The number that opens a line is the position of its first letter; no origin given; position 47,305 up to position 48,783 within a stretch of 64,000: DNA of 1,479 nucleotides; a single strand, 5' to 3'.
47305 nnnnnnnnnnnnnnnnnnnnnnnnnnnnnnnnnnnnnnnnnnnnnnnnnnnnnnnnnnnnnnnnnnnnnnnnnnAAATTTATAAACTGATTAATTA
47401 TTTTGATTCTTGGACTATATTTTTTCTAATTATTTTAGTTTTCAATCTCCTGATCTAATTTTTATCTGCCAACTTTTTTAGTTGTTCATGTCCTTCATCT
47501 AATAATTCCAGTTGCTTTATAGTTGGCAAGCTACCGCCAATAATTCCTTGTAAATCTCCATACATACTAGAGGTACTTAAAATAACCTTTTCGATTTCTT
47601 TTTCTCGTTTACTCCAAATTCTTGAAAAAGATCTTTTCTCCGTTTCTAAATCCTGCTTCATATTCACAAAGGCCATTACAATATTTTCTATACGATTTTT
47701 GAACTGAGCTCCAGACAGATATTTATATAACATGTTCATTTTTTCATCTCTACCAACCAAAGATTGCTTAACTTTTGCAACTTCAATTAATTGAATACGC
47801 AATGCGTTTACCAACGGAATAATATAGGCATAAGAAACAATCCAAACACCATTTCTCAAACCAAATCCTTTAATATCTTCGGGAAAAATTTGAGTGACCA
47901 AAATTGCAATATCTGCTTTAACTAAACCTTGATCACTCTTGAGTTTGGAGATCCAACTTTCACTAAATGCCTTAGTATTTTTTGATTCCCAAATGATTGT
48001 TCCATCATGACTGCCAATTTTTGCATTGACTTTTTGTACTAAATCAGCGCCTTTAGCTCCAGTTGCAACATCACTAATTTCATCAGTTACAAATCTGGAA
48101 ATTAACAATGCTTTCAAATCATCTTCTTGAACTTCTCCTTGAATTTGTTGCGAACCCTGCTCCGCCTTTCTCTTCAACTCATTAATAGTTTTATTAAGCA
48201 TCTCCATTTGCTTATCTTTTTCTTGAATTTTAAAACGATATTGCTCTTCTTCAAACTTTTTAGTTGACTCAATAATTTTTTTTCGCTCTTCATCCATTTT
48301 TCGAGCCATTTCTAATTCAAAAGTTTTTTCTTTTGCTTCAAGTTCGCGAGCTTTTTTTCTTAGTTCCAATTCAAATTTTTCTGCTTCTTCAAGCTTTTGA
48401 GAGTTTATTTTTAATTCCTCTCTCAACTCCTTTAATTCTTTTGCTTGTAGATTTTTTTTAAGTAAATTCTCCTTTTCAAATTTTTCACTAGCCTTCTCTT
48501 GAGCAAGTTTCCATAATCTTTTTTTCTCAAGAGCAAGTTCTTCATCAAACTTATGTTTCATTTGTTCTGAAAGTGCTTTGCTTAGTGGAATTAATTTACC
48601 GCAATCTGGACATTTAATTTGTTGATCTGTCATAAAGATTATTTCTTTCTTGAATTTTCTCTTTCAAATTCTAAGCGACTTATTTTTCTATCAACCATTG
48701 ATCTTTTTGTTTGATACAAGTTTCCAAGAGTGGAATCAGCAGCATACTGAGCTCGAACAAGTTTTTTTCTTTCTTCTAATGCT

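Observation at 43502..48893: Four-gene minus-strand module with two PD-(D/E)xK nuclease domains, a candidate defence or specialised repair system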

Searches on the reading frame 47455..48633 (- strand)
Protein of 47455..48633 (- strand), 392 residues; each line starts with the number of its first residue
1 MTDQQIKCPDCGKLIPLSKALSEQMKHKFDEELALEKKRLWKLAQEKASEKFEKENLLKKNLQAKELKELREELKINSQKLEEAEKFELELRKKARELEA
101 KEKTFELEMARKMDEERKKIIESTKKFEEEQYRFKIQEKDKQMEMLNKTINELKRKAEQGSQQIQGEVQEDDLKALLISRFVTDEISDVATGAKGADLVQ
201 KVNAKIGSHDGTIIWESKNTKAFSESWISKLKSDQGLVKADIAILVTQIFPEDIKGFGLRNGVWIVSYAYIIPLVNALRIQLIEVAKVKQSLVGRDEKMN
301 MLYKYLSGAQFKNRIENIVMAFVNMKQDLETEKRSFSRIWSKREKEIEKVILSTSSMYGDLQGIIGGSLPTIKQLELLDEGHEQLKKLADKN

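Call 3: search_protein_families(library=pfam, proteins=[window:47455-48633:-], max_evalue=0.1)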
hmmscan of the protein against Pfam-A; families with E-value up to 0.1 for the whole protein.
window:47455-48633:- (392 aa): 2 families
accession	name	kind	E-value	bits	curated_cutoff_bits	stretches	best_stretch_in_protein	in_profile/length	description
PF09903.14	DUF2130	-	7.2e-62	209.4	26.7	1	135-377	4-252/255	Uncharacterized protein conserved in bacteria (DUF2130)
PF16971.10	RcpB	-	0.0025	18.5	21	1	168-244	37-114/169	Rough colony protein B, tight adherence - tad - subunit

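Call 4: search_protein_families(library=padloc, proteins=[window:47455-48633:-], max_evalue=0.1)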
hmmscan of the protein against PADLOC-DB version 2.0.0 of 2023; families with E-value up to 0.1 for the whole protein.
window:47455-48633:- (392 aa): 1 family
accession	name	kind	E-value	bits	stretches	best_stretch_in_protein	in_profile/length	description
PDLC03865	LmuB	-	0.00078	15.7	1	6-349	510-845/1007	-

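Call 5: search_protein_families(library=ncbifam, proteins=[window:47455-48633:-], max_evalue=0.1)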
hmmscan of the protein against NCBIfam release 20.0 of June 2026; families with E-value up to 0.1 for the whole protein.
window:47455-48633:- (392 aa): 3 families
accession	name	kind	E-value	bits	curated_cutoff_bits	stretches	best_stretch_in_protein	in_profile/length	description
NF041378.1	XopZ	subfamily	0.034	12.1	1300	1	21-202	165-338/1292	XopZ family type III secretion system effector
NF043079.1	MMSYN1_0167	equivalog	0.048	12.4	740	0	282-374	221-313/561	oligopeptide ABC transporter ATP-binding protein OppD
NF006816.0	PRK09335.1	equivalog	0.052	13.9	118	0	4-36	19-52/96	30S ribosomal protein S26e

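Call 6: find_encoding_contigs(protein=window:47455-48633:-, flank=10000, max_places=6)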
Protein window:47455-48633:- (392 aa): 2 contigs read that carry it; 2 places shown.
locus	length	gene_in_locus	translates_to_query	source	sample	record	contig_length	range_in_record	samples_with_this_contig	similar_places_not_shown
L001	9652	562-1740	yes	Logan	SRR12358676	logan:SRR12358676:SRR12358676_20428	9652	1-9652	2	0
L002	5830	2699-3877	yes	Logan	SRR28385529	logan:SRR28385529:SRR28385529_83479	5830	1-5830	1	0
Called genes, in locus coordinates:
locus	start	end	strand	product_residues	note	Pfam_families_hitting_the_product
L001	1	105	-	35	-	?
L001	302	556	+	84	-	-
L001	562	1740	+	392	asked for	PF09903:DUF2130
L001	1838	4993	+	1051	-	PF00580:UvrD-helicase, PF01443:Viral_helicase1 (faint), PF13245:AAA_19, PF13604:AAA_30 (faint), PF13538:UvrD_C_2 (faint), PF13087:AAA_12 (faint), PF13361:UvrD_C, PF12705:PDDEXK_1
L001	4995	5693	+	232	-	-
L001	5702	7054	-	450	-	PF02366:PMT, PF13231:PMT_2, PF16192:PMT_4TMC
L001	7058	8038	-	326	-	PF01040:UbiA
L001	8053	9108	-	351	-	PF00953:Glycos_transf_4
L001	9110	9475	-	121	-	-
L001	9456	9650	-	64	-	?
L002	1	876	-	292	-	?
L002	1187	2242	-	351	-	PF00154:RecA_N, PF27531:MT3502_N (faint), PF08423:Rad51, PF06745:ATPase (faint), PF21096:RecA_C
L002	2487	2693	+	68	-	-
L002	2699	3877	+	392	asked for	PF09903:DUF2130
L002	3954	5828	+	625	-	?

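Call 7: search_solved_structures(query=window:47455-48633:-, max_evalue=1)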
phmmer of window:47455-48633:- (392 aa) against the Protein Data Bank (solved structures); distinct sequences matched with E-value up to 1: 4.
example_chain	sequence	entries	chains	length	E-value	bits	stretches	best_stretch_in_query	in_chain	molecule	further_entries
5da9_A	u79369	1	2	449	0.17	14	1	33-163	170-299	Putative uncharacterized protein,Putative uncharacterized protein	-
5dac_A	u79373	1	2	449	0.17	14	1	33-163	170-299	Putative uncharacterized protein,Putative uncharacterized protein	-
3wxx_B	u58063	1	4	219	0.28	13.2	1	64-131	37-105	AopB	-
1mey_C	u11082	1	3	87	0.33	13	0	4-25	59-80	CONSENSUS ZINC FINGER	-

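Call 9: find_homologous_proteins(query=window:47455-48633:-, max_evalue=0.00001)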
Query window:47455-48633:- (392 aa): 2862 proteins with E <= 0.00001 among 8000 candidates; the best 120 are listed.
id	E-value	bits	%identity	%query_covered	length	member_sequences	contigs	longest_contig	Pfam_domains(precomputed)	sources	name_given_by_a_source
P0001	4.8e-241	817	100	100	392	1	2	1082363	PF09903.15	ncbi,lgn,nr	ncbi:MAG: DUF2130 domain-containing protein [Pseudomonadales bacterium]|nr:DUF2130 domain-containing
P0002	7.8e-178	609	78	95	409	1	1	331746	PF09903.15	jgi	jgi:hypothetical protein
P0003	5.3e-176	603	78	96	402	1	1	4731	PF09903.15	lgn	-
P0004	8.7e-176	602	74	99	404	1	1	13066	PF09903.15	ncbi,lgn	-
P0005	2.2e-174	597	75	95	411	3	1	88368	PF09903.15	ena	-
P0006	4.8e-174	596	74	99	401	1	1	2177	PF09903.15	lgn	-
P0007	3.5e-173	594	77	96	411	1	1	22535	PF09903.15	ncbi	-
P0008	2.1e-171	588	73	100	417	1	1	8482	PF09903.15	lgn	-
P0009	3.4e-171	587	73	100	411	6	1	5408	PF09903.15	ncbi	-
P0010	4.2e-171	587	71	99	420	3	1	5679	PF09903.15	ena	-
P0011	3.7e-170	584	71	99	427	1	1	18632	PF09903.15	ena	-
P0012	9.2e-170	582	74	100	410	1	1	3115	PF09903.15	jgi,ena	-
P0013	2.7e-169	581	72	99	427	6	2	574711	PF09903.15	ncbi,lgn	-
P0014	6.4e-169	579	72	100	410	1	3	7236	PF09903.15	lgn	-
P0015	6.9e-169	579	72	95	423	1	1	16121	PF09903.15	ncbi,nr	ncbi:DUF2130 domain-containing protein [Candidatus Woesebacteria bacterium]|nr:DUF2130 domain-contai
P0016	1.4e-168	578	74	96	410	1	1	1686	PF09903.15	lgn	-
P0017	1.9e-168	578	72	99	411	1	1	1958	PF09903.15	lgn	-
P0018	2.0e-168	578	73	98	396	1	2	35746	PF09903.15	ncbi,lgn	-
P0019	3.6e-168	577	69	100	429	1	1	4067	PF09903.15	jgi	jgi:hypothetical protein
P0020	2.2e-167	574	68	99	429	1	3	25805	PF09903.15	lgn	-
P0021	2.8e-167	574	72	95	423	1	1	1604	PF09903.15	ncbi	-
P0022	2.8e-167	574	70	96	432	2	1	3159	PF09903.15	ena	-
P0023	1.4e-166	572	71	99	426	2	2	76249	PF09903.15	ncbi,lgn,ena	-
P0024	1.9e-166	571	72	99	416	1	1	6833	PF09903.15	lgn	-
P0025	2.9e-166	571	69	99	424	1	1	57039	PF09903.15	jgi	jgi:hypothetical protein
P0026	2.0e-165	568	70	100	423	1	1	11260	PF09903.15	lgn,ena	-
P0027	2.6e-164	564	70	99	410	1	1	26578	PF09903.15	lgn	-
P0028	9.6e-164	562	70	99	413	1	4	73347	PF09903.15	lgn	-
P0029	9.6e-164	562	68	100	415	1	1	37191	PF09903.15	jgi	jgi:hypothetical protein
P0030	1.6e-163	562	69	97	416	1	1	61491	PF09903.15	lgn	-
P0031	5.3e-161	553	70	99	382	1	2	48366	PF09903.15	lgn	-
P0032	1.4e-158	545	68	100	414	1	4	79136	PF09903.15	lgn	-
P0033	6.7e-157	540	68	96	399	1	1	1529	PF09903.15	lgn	-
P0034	1.6e-156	539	67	96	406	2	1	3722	PF09903.15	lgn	-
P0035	2.0e-156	538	67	98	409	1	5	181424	PF09903.15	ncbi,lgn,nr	ncbi:MAG: DUF2130 domain-containing protein [Pseudomonadales bacterium]|nr:DUF2130 domain-containing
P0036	2.0e-156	538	68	96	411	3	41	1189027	PF09903.15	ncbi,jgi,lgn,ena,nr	ncbi:MAG: DUF2130 domain-containing protein [Candidatus Pacebacteria bacterium]|nr:DUF2130 domain-co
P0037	3.7e-156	538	67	96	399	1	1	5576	PF09903.15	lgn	-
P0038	3.5e-155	534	67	99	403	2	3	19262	PF09903.15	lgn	-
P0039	1.5e-154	532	67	96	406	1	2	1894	PF09903.15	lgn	-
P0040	7.6e-154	530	64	99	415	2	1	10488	PF09903.15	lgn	-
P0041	2.1e-152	525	66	96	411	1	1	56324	PF09903.15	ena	-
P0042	2.1e-152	525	66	96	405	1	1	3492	PF09903.15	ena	-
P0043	3.5e-152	524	66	96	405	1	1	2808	PF09903.15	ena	-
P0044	6.7e-152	523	66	96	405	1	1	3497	PF09903.15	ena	-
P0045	5.9e-150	517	64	97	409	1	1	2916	PF09903.15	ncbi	-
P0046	9.7e-150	516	66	96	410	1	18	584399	PF09903.15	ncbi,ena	-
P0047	6.8e-147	507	64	96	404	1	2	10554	PF09903.15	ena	-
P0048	3.8e-144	498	64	96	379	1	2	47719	PF09903.15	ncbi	-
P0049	1.6e-143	496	62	96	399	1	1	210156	PF09903.15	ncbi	-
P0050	1.6e-142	493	75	81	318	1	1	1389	PF09903.15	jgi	jgi:hypothetical protein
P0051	3.6e-142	492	60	96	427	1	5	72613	PF09903.15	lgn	-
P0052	1.4e-141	490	63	96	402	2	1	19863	PF09903.15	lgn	-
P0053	9.0e-140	484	72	82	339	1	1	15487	PF09903.15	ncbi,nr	ncbi:DUF2130 domain-containing protein, partial [Patescibacteria group bacterium]|nr:DUF2130 domain-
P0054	1.1e-139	483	61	97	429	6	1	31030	PF09903.15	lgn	-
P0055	4.8e-139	481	58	96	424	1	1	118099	PF09903.15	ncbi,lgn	-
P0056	6.4e-135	468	57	95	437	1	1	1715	PF09903.15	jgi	jgi:hypothetical protein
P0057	3.9e-133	462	61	96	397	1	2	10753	PF09903.15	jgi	jgi:hypothetical protein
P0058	2.1e-132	459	57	99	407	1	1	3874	PF09903.15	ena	-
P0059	1.7e-128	447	59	96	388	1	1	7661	PF09903.15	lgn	-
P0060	3.3e-128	446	59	96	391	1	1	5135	PF09903.15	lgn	-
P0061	5.0e-127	442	55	96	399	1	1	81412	PF09903.15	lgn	-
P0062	8.4e-127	441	54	96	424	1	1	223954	PF09903.15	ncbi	-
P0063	2.4e-126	439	51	96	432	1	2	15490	PF09903.15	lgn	-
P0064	3.2e-125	436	55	98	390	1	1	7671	PF09903.15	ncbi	-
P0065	5.0e-125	435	52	96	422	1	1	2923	PF09903.15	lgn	-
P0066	5.2e-125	435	47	96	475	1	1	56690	PF09903.15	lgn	-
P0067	1.4e-124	434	51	97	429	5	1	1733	PF09903.15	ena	-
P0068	1.7e-124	433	55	98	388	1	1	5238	PF09903.15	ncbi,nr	ncbi:DUF2130 domain-containing protein [Candidatus Woesebacteria bacterium]|nr:DUF2130 domain-contai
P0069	1.8e-124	433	55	98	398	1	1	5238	PF09903.15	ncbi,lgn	-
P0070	5.9e-124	432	52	96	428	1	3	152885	PF09903.15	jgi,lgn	-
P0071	6.9e-124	431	56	97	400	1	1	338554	PF09903.15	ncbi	-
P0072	7.7e-124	431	56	96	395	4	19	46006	PF09903.15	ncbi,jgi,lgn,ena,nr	ncbi:hypothetical protein COV81_05905 [Candidatus Peregrinibacteria bacterium CG11_big_fil_rev_8_21_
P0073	1.5e-123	430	52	96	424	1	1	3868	PF09903.15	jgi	jgi:hypothetical protein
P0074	2.2e-123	430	55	97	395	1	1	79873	PF09903.15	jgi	jgi:hypothetical protein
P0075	2.6e-123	430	57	97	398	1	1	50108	PF09903.15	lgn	-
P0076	2.9e-123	429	54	96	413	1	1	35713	PF09903.15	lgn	-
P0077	3.0e-123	429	73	69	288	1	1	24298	PF09903.15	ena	-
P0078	4.4e-123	429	55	96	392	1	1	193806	PF09903.15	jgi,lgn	-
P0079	5.7e-123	428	59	93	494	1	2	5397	PF09903.15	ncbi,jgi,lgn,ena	jgi:hypothetical protein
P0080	8.9e-123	428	53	97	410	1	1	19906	PF09903.15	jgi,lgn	-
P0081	3.6e-122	426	51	97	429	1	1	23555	PF09903.15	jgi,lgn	-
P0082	5.0e-122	425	54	95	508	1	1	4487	PF09903.15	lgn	-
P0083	5.1e-122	425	55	92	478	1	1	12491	PF09903.15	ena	-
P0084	8.8e-122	424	57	96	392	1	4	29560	PF09903.15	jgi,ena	jgi:hypothetical protein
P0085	2.1e-121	423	50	96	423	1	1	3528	PF09903.15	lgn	-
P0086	5.7e-121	422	52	96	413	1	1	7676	PF09903.15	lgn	-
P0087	5.9e-121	422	47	96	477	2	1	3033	PF09903.15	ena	-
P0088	6.5e-121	422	50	97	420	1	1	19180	PF09903.15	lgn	-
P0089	1.4e-120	420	55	89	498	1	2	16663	PF09903.15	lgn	-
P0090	6.5e-120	418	51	96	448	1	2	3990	PF09903.15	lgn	-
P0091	6.5e-120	418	52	97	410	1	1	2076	PF09903.15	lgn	-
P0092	1.3e-119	417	54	92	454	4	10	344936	PF09903.15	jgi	jgi:hypothetical protein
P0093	2.0e-119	417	55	96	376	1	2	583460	PF09903.15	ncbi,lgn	-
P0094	2.2e-119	417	52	96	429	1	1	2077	PF09903.15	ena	-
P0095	4.3e-119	416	53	100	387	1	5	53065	PF09903.15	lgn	-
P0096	1.2e-118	414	53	96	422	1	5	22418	PF09903.15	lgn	-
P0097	2.1e-118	413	52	96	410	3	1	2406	PF09903.15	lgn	-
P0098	2.1e-118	413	54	98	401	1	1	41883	PF09903.15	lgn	-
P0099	2.3e-118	413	50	96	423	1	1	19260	PF09903.15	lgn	-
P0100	2.9e-118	413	54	98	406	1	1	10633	PF09903.15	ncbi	-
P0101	3.3e-118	413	53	96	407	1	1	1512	PF09903.15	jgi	jgi:hypothetical protein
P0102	3.9e-118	412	55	96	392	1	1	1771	PF09903.15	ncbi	-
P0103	4.8e-118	412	53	96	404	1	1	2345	PF09903.15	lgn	-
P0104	7.0e-118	412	55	95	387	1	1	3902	PF09903.15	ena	-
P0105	1.6e-117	410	53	92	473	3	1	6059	PF09903.15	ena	-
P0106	2.9e-117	410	54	98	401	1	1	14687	PF09903.15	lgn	-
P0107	5.6e-117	409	51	96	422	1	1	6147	PF09903.15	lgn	-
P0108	6.8e-117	408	52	100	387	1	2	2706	PF09903.15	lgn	-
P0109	7.9e-117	408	48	98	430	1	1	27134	PF09903.15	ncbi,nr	ncbi:MAG: DUF2130 domain-containing protein [bacterium]|nr:DUF2130 domain-containing protein [bacter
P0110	2.9e-116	406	51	96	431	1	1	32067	PF09903.15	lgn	-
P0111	4.3e-116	406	51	96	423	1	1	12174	PF09903.15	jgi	jgi:hypothetical protein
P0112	5.3e-116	405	52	99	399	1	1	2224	PF09903.15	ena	-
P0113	1.6e-115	404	49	100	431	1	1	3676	PF09903.15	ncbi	-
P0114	2.0e-115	404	50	96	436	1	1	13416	PF09903.15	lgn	-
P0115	3.6e-115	403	52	96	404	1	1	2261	PF09903.15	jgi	-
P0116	4.3e-115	402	53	96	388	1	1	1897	PF09903.15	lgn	-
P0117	5.0e-115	402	51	96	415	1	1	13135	PF09903.15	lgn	-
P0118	6.1e-115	402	50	98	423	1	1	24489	PF09903.15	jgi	jgi:hypothetical protein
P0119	6.3e-115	402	53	97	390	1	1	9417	PF09903.15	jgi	jgi:hypothetical protein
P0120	6.7e-115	402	52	98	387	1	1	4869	PF09903.15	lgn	-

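Call 13: find_related_loci(query=A1, collection=genome_contigs, flank=10000)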
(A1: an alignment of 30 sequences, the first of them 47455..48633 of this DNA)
Query A1 (392 aa) in genome_contigs; peptide patterns used: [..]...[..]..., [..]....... (x = any residue, [..] = any of these).
399 stretches matched a pattern; 304 encode a relative of the query (tblastn E <= 1e-3); the best 80 are kept; 80 distinct loci.
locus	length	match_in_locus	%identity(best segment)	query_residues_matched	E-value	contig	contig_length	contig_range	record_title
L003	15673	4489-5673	77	1-377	0e+0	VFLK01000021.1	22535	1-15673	MAG: Candidatus Paceibacterota bacterium isolate Bin_61_66 c_000004814593, whole genome shotgun sequence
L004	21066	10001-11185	76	1-377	0e+0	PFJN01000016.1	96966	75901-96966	MAG: Candidatus Pacebacteria bacterium CG_4_10_14_3_um_filter_34_15 CG_4_10_14_3_um_filter_scaffold_32_c, whole genome s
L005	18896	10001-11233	73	1-392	0e+0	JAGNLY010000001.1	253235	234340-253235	Candidatus Woesebacteria bacterium isolate Gw_Eff_bin_401 Gw_Eff_30_length_253235_cov_9.015519, whole genome shotgun seq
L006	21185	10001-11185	73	1-385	0e+0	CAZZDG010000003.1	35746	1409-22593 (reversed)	MAG TPA_asm: uncultured Pseudomonadales bacterium isolate binchicken_co321_113 genome assembly, contig: NODE_402_length_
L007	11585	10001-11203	74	1-390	0e+0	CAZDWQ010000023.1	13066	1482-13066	MAG TPA_asm: uncultured Pseudomonadales bacterium isolate SRP192515_co1_182 genome assembly, contig: NODE_4665_length_13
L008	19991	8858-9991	70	1-389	9e-179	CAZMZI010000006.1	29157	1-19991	MAG TPA_asm: uncultured Pseudomonadales bacterium isolate SRP192515_co1_162 genome assembly, contig: NODE_1402_length_29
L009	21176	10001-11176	67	2-385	8e-175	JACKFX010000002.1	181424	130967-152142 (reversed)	MAG: Pseudomonadales bacterium isolate HK-STAS-PATE-16 HK-STAS-PATE-16_2, whole genome shotgun sequence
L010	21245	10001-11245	72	1-390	2e-174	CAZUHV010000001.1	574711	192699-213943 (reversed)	MAG TPA_asm: uncultured Pseudomonadales bacterium isolate binchicken_co277_32 genome assembly, contig: NODE_12_length_57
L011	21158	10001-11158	68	1-377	2e-169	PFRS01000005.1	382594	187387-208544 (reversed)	MAG: Candidatus Pacebacteria bacterium CG_4_9_14_0_2_um_filter_40_15 CG_4_9_14_0.2_um_filter_scaffold_4_c, whole genome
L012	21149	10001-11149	66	3-377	3e-168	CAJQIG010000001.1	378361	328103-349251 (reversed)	uncultured Patescibacteria group bacterium isolate 0.2_20180412_Bin_MAXBIN_228_sub_1 genome assembly, contig: c_00000000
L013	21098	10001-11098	64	1-377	7e-159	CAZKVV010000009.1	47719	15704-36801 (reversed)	MAG TPA_asm: uncultured Pseudomonadales bacterium isolate SRP286056_co2_531 genome assembly, contig: NODE_838_length_477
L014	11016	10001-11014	72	1-320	5e-154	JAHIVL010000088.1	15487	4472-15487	MAG: Patescibacteria group bacterium isolate MM_PC_MetaG.mb.79 MM_PC_MetaG.mb.79_k141_1638956, whole genome shotgun sequ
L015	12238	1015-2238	61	1-379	1e-146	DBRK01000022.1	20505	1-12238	MAG TPA_asm: Patescibacteria group bacterium UBA1370 UBA1370_contig_6418, whole genome shotgun sequence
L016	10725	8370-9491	56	1-377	1e-133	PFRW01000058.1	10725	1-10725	MAG: Candidatus Peregrinibacteria bacterium CG_4_9_14_0_2_um_filter_41_14 CG_4_9_14_0.2_um_filter_scaffold_2881_c, whole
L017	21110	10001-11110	54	1-377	4e-133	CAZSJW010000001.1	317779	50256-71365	MAG TPA_asm: uncultured Pseudomonadales bacterium isolate SRP286056_co2_78 genome assembly, contig: NODE_15_length_31777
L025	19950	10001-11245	50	3-377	3e-126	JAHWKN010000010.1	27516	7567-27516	MAG: Candidatus Parcubacteria bacterium isolate 0813_bin18 NODE_10_length_27516_cov_5.462193, whole genome shotgun seque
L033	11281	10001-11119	53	1-380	1e-123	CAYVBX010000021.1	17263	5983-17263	MAG TPA_asm: uncultured Candidatus Peribacteria bacterium isolate SRP241326_co2_311 genome assembly, contig: NODE_4490_l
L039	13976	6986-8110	51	1-377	1e-118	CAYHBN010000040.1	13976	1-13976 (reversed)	MAG TPA_asm: uncultured Candidatus Peribacteria bacterium isolate ERP119702_co1_136 genome assembly, contig: NODE_5344_l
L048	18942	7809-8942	51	1-377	5e-113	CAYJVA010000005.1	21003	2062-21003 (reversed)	MAG TPA_asm: uncultured Gammaproteobacteria bacterium isolate ERP125453_co1_319 genome assembly, contig: NODE_2427_lengt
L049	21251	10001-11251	46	1-377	5e-113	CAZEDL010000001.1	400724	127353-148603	MAG TPA_asm: uncultured Gammaproteobacteria bacterium isolate SRP342105_co1_41 genome assembly, contig: NODE_9_length_40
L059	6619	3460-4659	48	1-377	9e-110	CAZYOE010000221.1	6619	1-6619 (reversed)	MAG TPA_asm: uncultured Pseudobdellovibrionaceae bacterium isolate SRP278252_co2_253 genome assembly, contig: NODE_24892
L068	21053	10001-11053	47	1-377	3e-107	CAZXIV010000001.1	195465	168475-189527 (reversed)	MAG TPA_asm: uncultured Candidatus Peribacteria bacterium isolate SRP301943_co5_7 genome assembly, contig: NODE_9_length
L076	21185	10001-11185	48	1-377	5e-104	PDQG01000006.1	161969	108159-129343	MAG: bacterium DOLZORAL124_38_8 isolate DOLZORAL124_38_8 DolZOral124_scaffold_690_curated, whole genome shotgun sequence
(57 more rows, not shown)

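Call 21: search_solved_structures(query=A1, max_evalue=10)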
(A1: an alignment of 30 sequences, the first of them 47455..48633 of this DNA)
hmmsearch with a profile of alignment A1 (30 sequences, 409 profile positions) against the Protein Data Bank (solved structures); distinct sequences matched with E-value up to 10: 11.
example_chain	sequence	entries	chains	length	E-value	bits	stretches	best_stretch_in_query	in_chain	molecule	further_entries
6nx2_A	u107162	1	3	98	0.13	14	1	78-171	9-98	Design construct AAA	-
3wxx_B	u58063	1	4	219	0.29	12.8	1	79-144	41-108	AopB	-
3vem_A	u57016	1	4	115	0.39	12.4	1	93-161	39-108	Helicase protein MOM1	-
8xwx_E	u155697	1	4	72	0.86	11.3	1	70-112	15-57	B-cell receptor-associated protein 31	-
6nz3_A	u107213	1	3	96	0.86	11.3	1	80-171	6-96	Design construct XAA_GGHN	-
4jzl_A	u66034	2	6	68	1.1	10.9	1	70-112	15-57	B-cell receptor-associated protein 31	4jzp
6pwb_AL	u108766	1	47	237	2.1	10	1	50-164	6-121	Flagellar coiling protein A (FcpA)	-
8ccr_A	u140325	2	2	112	3.3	9.3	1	19-120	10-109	4D2 (mutant T19D)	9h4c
4rfx_A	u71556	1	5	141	3.3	9.3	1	71-166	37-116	Dynactin subunit 1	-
7ah0_A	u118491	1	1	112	3.4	9.3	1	19-120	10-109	4D2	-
9rgz_A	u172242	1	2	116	3.8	9.1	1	35-112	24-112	sc-apCC3-CW-2NTT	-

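Call 24: predict_structure(alignment_id=A1)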
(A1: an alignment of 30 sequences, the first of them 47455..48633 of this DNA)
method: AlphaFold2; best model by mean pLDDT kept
length: 392 residues; sequences in the alignment: 30
mean_pLDDT: 77.8   pTM: 0.39
mean pLDDT of the five models: 77.8, 77.8, 77.5, 76.2, 74.4
residues with pLDDT >= 90: 66; 70-90: 221; 50-70: 98; < 50: 7
segments of 3 or more residues with pLDDT < 50: none
pLDDT, mean of each block of 10 residues (from residue 1): 59 67 64 78 85 88 87 88 85 83 83 82 77 65 58 53 59 89 88 85 81 91 90 91 92 89 92 90 83 65 73 79 85 87 84 75 62 55 58 47
secondary structure, 60 per line:
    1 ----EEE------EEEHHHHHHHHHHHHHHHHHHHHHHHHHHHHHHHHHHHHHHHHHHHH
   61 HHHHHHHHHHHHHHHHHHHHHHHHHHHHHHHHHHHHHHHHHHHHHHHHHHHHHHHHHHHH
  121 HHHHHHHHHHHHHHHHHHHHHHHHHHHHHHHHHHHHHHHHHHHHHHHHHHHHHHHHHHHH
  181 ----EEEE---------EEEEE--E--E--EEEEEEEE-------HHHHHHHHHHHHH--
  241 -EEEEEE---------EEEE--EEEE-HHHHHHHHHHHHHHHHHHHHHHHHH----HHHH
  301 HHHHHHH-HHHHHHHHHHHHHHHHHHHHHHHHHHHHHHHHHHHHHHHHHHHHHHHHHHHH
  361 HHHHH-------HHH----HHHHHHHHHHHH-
elements in order: E5-7 E14-16 H17-180 E185-188 E198-202 E211-218 H226-238 E242-247 E257-260 E263-266 H268-292 H297-307 H309-365 H380-391
